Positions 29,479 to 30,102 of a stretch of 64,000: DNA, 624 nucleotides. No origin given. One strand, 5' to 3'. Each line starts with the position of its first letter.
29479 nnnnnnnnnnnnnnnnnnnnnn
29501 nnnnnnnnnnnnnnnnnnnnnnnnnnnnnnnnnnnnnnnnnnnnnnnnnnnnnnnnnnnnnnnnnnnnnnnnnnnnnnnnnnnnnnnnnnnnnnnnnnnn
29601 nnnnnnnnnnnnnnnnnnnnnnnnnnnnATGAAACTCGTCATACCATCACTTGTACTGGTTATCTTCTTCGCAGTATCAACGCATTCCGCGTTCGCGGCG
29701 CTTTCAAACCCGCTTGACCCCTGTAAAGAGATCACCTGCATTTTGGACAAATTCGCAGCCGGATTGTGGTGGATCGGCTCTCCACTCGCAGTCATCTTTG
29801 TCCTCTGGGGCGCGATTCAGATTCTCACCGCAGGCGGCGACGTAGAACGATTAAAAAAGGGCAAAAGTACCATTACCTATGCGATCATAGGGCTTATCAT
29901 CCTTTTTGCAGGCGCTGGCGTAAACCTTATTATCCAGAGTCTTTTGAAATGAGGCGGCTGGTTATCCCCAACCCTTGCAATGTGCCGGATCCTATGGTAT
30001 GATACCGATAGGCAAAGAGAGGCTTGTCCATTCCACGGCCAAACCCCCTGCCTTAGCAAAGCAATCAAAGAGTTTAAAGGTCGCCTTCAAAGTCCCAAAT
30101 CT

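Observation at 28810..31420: Tandem array of six TrbC/VirB2-like pilin paralogs with no T4SS machinery in view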

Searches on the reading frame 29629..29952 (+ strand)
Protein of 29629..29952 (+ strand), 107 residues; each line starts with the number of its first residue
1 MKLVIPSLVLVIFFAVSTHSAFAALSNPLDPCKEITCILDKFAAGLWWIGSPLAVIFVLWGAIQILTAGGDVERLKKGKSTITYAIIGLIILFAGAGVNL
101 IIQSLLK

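Call 3: search_protein_families(library=pfam, max_evalue=1, proteins=[window:29629-29949:+])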
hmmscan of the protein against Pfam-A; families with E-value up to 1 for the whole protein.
seq(107 aa): 2 families
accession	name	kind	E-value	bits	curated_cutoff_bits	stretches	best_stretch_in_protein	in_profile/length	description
PF18895.5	T4SS_pilin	-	4.4e-11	43.1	26.6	1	34-94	4-63/71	Type IV secretion system pilin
PF04956.18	TrbC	-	8.9e-07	29.5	27.9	1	4-96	11-92/98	TrbC/VIRB2 pilin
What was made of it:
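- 29629..29952 (+): g3, type B VirB2-like protein (107 aa). Its start overlaps the g2 stop (ATGA). PF18895 at 43.1 bits and PF04956 TrbC at 29.5 bits, above the 27.9 cut-off (call 3).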

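Call 47: search_protein_families(library=ncbifam, max_evalue=0.01, proteins=[window:29629-29952:+])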
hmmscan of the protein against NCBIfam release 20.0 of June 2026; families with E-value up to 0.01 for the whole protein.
window:29629-29952:+ (107 aa): 0 families

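Call 61: search_protein_families(library=phrogs, max_evalue=0.01, proteins=[window:29629-29952:+])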
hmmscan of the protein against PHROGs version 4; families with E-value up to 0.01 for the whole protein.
window:29629-29952:+ (107 aa): 0 families
